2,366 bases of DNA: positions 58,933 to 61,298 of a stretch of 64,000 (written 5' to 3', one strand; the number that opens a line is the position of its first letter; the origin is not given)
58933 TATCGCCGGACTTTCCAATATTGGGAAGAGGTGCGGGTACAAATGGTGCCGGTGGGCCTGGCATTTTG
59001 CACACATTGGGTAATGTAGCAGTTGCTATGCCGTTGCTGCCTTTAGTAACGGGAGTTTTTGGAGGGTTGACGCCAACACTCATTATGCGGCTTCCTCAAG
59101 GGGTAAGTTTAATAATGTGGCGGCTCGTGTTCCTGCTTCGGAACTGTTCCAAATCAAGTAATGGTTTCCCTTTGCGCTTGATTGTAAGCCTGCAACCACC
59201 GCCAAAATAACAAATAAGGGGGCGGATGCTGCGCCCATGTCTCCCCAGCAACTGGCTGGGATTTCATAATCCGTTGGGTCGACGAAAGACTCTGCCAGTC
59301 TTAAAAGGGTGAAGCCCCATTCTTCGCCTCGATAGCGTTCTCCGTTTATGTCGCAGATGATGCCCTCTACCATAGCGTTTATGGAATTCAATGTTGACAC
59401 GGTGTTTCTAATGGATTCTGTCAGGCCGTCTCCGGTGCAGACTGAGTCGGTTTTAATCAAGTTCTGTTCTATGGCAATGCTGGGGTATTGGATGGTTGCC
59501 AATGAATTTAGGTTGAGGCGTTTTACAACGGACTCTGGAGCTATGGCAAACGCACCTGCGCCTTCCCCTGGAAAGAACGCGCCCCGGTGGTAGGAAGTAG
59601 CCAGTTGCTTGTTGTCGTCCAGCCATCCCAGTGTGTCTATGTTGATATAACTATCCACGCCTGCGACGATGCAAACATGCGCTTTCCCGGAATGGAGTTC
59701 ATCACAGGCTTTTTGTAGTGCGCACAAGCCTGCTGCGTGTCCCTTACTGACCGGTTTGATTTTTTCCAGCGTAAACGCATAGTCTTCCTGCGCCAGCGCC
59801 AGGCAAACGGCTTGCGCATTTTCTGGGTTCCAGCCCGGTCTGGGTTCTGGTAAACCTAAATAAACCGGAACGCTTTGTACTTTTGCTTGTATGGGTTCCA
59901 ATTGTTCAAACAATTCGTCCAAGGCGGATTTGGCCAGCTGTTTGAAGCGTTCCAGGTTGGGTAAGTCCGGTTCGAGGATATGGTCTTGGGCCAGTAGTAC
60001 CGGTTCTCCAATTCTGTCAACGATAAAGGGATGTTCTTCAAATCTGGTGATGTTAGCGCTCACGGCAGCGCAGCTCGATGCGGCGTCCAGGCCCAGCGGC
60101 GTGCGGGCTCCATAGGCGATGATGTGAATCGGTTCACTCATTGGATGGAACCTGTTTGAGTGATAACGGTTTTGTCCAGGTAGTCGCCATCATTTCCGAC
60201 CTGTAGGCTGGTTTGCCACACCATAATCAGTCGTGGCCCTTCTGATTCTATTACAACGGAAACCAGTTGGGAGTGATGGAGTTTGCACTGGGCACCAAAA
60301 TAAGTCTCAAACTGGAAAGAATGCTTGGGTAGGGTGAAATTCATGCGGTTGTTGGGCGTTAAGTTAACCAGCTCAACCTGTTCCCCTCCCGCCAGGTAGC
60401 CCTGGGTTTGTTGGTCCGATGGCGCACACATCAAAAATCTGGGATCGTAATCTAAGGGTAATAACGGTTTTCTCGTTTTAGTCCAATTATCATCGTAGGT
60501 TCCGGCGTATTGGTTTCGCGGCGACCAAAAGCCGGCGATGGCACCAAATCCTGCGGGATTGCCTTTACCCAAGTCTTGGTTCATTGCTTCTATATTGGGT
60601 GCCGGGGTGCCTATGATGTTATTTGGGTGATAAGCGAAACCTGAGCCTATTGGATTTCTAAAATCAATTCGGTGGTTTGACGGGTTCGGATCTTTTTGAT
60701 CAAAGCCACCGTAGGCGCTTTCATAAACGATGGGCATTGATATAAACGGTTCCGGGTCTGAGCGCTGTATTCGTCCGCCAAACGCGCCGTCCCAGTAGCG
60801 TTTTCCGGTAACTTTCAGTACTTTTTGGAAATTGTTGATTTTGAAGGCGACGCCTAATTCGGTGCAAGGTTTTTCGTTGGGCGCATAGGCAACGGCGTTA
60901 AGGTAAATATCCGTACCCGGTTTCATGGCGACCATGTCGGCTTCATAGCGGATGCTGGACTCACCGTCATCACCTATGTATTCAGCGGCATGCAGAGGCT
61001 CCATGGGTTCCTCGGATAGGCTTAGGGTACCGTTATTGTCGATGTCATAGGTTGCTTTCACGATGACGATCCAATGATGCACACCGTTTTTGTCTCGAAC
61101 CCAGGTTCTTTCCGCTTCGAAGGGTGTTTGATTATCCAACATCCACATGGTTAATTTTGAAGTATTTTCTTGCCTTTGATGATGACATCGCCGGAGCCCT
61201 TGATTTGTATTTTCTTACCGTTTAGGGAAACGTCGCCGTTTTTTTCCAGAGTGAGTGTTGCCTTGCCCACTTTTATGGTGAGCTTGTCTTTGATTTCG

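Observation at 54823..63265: Orphan vgrG island of the vgrG1b type carrying extra cargo genes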

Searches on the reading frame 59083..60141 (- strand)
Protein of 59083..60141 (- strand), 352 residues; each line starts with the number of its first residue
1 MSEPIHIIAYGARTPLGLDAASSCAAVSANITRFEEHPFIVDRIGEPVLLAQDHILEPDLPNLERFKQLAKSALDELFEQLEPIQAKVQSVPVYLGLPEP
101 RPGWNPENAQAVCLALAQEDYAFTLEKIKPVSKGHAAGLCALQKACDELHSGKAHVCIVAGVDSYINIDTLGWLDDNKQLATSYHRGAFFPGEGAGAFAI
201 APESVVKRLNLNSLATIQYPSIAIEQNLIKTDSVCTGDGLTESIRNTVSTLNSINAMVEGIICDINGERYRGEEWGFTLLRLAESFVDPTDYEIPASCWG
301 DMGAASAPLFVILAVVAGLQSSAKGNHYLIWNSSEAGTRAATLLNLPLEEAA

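Call 3: search_protein_families(library=pfam, proteins=[window:59083-60141:-], max_evalue=0.01)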
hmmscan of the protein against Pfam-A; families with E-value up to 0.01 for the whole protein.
window:59083-60141:- (352 aa): 1 family
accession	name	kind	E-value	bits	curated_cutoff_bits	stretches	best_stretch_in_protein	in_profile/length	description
PF00109.32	ketoacyl-synt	-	4.9e-07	30.1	20.8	1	136-200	175-246/252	Beta-ketoacyl synthase, N-terminal domain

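Call 4: search_protein_families(library=ncbifam, proteins=[window:59083-60141:-], max_evalue=0.01)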
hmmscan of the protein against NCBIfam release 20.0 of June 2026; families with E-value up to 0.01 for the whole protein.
window:59083-60141:- (352 aa): 3 families
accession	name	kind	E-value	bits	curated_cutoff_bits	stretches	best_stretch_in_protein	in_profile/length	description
NF004798.0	PRK06147.1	equivalog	2.1e-60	204.8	342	1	2-345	3-342/349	3-oxoacyl-(acyl carrier protein) synthase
NF006553.0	PRK09052.1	equivalog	0.0022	17.1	567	0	78-169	43-129/399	acetyl-CoA C-acyltransferase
TIGR01930.1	AcCoA-C-Actrans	subfamily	0.0026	16.7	240.55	0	131-165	79-113/385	acetyl-CoA C-acyltransferase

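Call 61: search_dna_similar(query=window:59083-60141:-, collection=plasmids, mode=protein, max_rows=25)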
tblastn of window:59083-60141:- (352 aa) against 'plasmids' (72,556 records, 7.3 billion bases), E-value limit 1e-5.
Records with a match: 45; places in all: 45; records where one place covers at least 80% of the query: 44.
Best place of each record, by identity: <60% 45.
By first word of the organism name: Rhizobium 29; Mesorhizobium 4; Sinorhizobium 4; Paracoccus 3; Caballeronia 2; Robbsia 1; Gemmatirosa 1; Burkholderia 1.
By predicted mobility (MOB-suite, as given by PLSDB): non-mobilizable 25; conjugative 18; mobilizable 2.
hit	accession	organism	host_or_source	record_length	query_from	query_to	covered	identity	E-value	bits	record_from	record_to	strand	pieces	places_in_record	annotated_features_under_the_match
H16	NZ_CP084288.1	Caballeronia zhejiangensis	Anasa tristis,Cell culture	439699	1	345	98%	42.9%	1e-68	240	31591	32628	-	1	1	beta-ketoacyl synthase N-terminal-like domain-containing protein | DUF2169 domain-containing protein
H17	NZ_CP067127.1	Paracoccus alcaliphilus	whole organism,soil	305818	2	347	98%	39.8%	8e-59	212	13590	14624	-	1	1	beta-ketoacyl synthase N-terminal-like domain-containing protein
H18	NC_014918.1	Mesorhizobium ciceri biovar biserrulae WSM1271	-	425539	3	345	97%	37.8%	1e-52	194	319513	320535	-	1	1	beta-ketoacyl synthase N-terminal-like domain-containing protein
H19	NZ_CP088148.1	Mesorhizobium ciceri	Cicer arietinum L.,cell culture,radical ...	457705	3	345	97%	37.8%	1e-52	194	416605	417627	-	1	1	beta-ketoacyl synthase N-terminal-like domain-containing protein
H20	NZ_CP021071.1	Mesorhizobium sp. WSM1497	Biserrula pelecinus L.,cell ...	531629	3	345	97%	37.8%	1e-52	194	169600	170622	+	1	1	beta-ketoacyl synthase N-terminal-like domain-containing protein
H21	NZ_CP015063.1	Mesorhizobium ciceri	Cicer arietinum,Pure Sample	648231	3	345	97%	37.8%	1e-52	194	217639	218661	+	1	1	beta-ketoacyl synthase N-terminal-like domain-containing protein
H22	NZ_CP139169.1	Robbsia andropogonis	Areca catechu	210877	1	345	98%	29.1%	1e-22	106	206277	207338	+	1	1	beta-ketoacyl synthase | DUF2169 domain-containing protein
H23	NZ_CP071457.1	Rhizobium lentis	lentil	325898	1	347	99%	28.4%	8e-16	86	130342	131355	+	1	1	beta-ketoacyl synthase N-terminal-like domain-containing protein | DUF2169 domain-containing protein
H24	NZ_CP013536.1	Rhizobium phaseoli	Phaseolus vulgaris,Whole ...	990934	1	344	98%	28.7%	5e-17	90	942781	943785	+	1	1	3-oxoacyl-ACP synthase | DUF2169 domain-containing protein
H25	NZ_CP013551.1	Rhizobium phaseoli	Phaseolus vulgaris,Whole ...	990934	1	344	98%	28.7%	5e-17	90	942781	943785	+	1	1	3-oxoacyl-ACP synthase | DUF2169 domain-containing protein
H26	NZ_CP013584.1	Rhizobium phaseoli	Phaseolus vulgaris,Whole ...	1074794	1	344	98%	28.7%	5e-17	90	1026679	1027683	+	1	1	record has no annotation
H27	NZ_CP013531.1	Rhizobium phaseoli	Phaseolus vulgaris,Whole ...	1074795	1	344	98%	28.7%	5e-17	90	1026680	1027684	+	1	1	record has no annotation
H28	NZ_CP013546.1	Rhizobium phaseoli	Phaseolus vulgaris,Whole ...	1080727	1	344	98%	28.7%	5e-17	90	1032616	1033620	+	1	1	record has no annotation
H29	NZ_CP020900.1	Rhizobium phaseoli Brasil 5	Phaseolus vulgaris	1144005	1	344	98%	28.7%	5e-17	90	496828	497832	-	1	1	record has no annotation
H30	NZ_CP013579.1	Rhizobium phaseoli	Phaseolus vulgaris,Whole ...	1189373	1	344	98%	28.7%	5e-17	90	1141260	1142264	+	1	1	record has no annotation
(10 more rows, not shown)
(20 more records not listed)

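Call 62: get_annotated_region(hit=H16, flank=7000)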
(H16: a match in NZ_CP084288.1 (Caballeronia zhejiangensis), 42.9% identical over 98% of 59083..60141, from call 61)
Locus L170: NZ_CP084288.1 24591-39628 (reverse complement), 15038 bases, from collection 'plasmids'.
description: Caballeronia zhejiangensis strain A33_M4_a plasmid p2, complete sequence
organism: Caballeronia zhejiangensis (NCBI taxid 871203)
taxonomy: Bacteria; Pseudomonadota; Betaproteobacteria; Burkholderiales; Burkholderiaceae; Caballeronia; Caballeronia zhejiangensis
host: -; source: Anasa tristis,Cell culture; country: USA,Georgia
typing (MOB-suite, as given by PLSDB): non-mobilizable
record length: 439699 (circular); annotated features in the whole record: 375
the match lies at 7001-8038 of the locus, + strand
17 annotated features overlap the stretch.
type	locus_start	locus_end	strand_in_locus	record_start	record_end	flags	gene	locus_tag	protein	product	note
CDS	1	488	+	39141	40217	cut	tauA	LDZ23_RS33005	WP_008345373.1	taurine ABC transporter substrate-binding protein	GO:0015734 - taurine transport [Evidence IEA]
CDS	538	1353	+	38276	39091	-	-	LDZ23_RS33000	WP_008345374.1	taurine ABC transporter ATP-binding protein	-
CDS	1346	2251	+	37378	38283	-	-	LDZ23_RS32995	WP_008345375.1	ABC transporter permease subunit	GO:0055085 - transmembrane transport [Evidence IEA]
CDS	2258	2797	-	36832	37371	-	-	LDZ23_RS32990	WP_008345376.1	hypothetical protein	-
CDS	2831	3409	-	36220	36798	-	-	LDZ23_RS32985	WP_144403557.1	hypothetical protein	-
CDS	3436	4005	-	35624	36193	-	-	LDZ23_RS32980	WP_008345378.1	hypothetical protein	-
CDS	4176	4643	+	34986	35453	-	-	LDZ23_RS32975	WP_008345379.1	DUF6484 domain-containing protein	-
CDS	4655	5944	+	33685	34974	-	-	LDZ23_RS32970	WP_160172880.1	TIGR02270 family protein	GO:0008150 - biological_process [Evidence IEA]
CDS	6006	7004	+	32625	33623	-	-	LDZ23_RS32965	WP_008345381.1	DUF2169 domain-containing protein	-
CDS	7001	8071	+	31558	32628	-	-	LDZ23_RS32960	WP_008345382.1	beta-ketoacyl synthase N-terminal-like domain-containing protein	-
CDS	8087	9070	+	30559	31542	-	-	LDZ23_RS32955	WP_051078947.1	PAAR-like domain-containing protein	-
CDS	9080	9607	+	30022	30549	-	-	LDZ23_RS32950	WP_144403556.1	SMI1/KNR4 family protein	GO:0042546 - cell wall biogenesis [Evidence IEA]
CDS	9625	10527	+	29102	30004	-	-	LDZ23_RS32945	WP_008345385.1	type VI immunity family protein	-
CDS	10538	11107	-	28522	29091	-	flhC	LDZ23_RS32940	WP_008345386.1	flagellar transcriptional regulator FlhC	GO:0045893 - positive regulation of DNA-templated transcription [Evidence IEA]; GO:1902208 - regulation of ...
CDS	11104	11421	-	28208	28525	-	flhD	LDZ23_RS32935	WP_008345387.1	flagellar transcriptional regulator FlhD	GO:0045893 - positive regulation of DNA-templated transcription [Evidence IEA]; GO:1902208 - regulation of ...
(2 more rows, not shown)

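Call 63: get_annotated_region(hit=H17, flank=7000)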
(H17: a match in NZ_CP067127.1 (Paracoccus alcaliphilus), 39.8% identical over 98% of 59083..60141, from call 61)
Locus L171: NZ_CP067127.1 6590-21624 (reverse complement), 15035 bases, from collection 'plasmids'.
description: Paracoccus alcaliphilus strain TK 1015 = DSM 8512 plasmid p305818, complete sequence
organism: Paracoccus alcaliphilus (NCBI taxid 34002)
taxonomy: Bacteria; Pseudomonadota; Alphaproteobacteria; Rhodobacterales; Paracoccaceae; Paracoccus; Paracoccus alcaliphilus
host: -; source: whole organism,soil; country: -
typing (MOB-suite, as given by PLSDB): non-mobilizable
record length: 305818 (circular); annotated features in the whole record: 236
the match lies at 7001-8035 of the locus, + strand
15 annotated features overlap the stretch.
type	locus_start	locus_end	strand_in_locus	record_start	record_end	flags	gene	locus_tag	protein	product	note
CDS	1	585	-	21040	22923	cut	tssF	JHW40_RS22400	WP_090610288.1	type VI secretion system baseplate subunit TssF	GO:0033103 - protein secretion by the type VI secretion system [Evidence IEA]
CDS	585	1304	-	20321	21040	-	tssE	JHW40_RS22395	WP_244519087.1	type VI secretion system baseplate subunit TssE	GO:0033103 - protein secretion by the type VI secretion system [Evidence IEA]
CDS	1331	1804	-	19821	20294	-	-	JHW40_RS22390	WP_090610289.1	type VI secretion system tube protein Hcp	-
CDS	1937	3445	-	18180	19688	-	tssC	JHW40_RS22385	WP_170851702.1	type VI secretion system contractile sheath large subunit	GO:0033103 - protein secretion by the type VI secretion system [Evidence IEA]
CDS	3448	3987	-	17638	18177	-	tssB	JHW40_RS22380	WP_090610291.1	type VI secretion system contractile sheath small subunit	GO:0033103 - protein secretion by the type VI secretion system [Evidence IEA]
CDS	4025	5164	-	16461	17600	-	tssA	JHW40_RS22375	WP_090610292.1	type VI secretion system protein TssA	-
CDS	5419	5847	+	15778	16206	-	-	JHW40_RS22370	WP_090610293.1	DUF6484 domain-containing protein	-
CDS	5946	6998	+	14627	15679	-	-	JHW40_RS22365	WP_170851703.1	DUF2169 domain-containing protein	-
CDS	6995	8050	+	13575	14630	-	-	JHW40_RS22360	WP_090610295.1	beta-ketoacyl synthase N-terminal-like domain-containing protein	-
CDS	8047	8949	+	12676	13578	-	-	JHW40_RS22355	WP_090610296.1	DUF4150 domain-containing protein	-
CDS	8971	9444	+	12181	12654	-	-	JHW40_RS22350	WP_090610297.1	hypothetical protein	-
CDS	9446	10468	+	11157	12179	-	-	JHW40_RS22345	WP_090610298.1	hypothetical protein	-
CDS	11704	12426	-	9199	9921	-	-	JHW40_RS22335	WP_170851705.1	class I SAM-dependent methyltransferase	-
CDS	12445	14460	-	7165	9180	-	-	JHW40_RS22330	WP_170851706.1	polysaccharide pyruvyl transferase family protein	-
CDS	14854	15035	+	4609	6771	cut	-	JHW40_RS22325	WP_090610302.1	esterase-like activity of phytase family protein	-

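Call 64: get_annotated_region(hit=H18, flank=7000)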
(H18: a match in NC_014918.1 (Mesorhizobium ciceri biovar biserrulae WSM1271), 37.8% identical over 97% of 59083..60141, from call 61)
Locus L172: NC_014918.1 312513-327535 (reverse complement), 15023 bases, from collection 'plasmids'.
description: Mesorhizobium ciceri biovar biserrulae WSM1271 plasmid pMESCI01, complete sequence
organism: Mesorhizobium ciceri biovar biserrulae WSM1271 (NCBI taxid 765698)
taxonomy: Bacteria; Pseudomonadota; Alphaproteobacteria; Hyphomicrobiales; Phyllobacteriaceae; Mesorhizobium; Mesorhizobium ciceri; Mesorhizobium ciceri biovar biserrulae WSM1271
host: -; source: -; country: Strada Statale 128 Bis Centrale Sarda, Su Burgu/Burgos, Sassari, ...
typing (MOB-suite, as given by PLSDB): non-mobilizable
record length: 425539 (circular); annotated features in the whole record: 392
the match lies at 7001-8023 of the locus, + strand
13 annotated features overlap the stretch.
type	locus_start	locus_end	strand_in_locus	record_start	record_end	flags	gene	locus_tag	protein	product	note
CDS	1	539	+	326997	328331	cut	tssK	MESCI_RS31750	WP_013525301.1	type VI secretion system baseplate subunit TssK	GO:0033103 - protein secretion by the type VI secretion system [Evidence IEA]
CDS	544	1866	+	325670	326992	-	icmH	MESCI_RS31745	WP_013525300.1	type IVB secretion system protein IcmH/DotU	-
CDS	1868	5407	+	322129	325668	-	tssM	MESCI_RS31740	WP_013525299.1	type VI secretion system membrane subunit TssM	GO:0033103 - protein secretion by the type VI secretion system [Evidence IEA]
CDS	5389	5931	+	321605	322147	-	tagF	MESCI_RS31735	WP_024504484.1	type VI secretion system-associated protein TagF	-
CDS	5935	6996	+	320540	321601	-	-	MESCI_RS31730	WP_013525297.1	DUF2169 domain-containing protein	-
CDS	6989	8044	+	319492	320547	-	-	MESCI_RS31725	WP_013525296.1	beta-ketoacyl synthase N-terminal-like domain-containing protein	-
CDS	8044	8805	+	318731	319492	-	-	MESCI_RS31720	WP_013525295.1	PAAR-like domain-containing protein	-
CDS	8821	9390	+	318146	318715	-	-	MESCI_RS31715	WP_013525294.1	SMI1/KNR4 family protein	GO:0042546 - cell wall biogenesis [Evidence IEA]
CDS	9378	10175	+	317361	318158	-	-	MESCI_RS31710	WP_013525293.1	hypothetical protein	-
CDS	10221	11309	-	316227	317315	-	-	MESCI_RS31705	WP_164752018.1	hypothetical protein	-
CDS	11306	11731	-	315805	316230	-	-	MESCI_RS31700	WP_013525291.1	DUF6484 domain-containing protein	-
CDS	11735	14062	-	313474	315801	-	tssI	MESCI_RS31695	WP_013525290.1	type VI secretion system tip protein TssI/VgrG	GO:0033103 - protein secretion by the type VI secretion system [Evidence IEA]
CDS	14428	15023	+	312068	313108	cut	tagH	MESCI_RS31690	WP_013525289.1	type VI secretion system-associated FHA domain protein TagH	GO:0033103 - protein secretion by the type VI secretion system [Evidence IEA]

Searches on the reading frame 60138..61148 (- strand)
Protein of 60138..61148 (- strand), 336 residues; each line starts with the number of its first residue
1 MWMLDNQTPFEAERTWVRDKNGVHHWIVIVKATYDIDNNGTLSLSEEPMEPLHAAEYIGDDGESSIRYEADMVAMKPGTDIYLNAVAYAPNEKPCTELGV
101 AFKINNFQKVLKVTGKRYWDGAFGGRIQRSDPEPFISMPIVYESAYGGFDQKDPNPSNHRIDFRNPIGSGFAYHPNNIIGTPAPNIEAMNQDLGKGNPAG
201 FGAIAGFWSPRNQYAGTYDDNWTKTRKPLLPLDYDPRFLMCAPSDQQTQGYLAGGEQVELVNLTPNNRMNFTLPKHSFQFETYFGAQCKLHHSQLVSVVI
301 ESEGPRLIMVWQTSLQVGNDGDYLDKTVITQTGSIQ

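Call 3: search_protein_families(library=pfam, proteins=[window:60138-61148:-], max_evalue=0.01)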
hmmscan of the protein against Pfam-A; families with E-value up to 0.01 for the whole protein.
window:60138-61148:- (336 aa): 1 family
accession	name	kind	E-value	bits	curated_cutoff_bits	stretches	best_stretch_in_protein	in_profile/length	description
PF09937.14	DUF2169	-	4.4e-80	269.6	25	1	22-311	2-293/294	Uncharacterized protein conserved in bacteria (DUF2169)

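Call 4: search_protein_families(library=ncbifam, proteins=[window:60138-61148:-], max_evalue=0.01)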
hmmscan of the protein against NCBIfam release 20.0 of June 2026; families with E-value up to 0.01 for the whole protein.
window:60138-61148:- (336 aa): 0 families
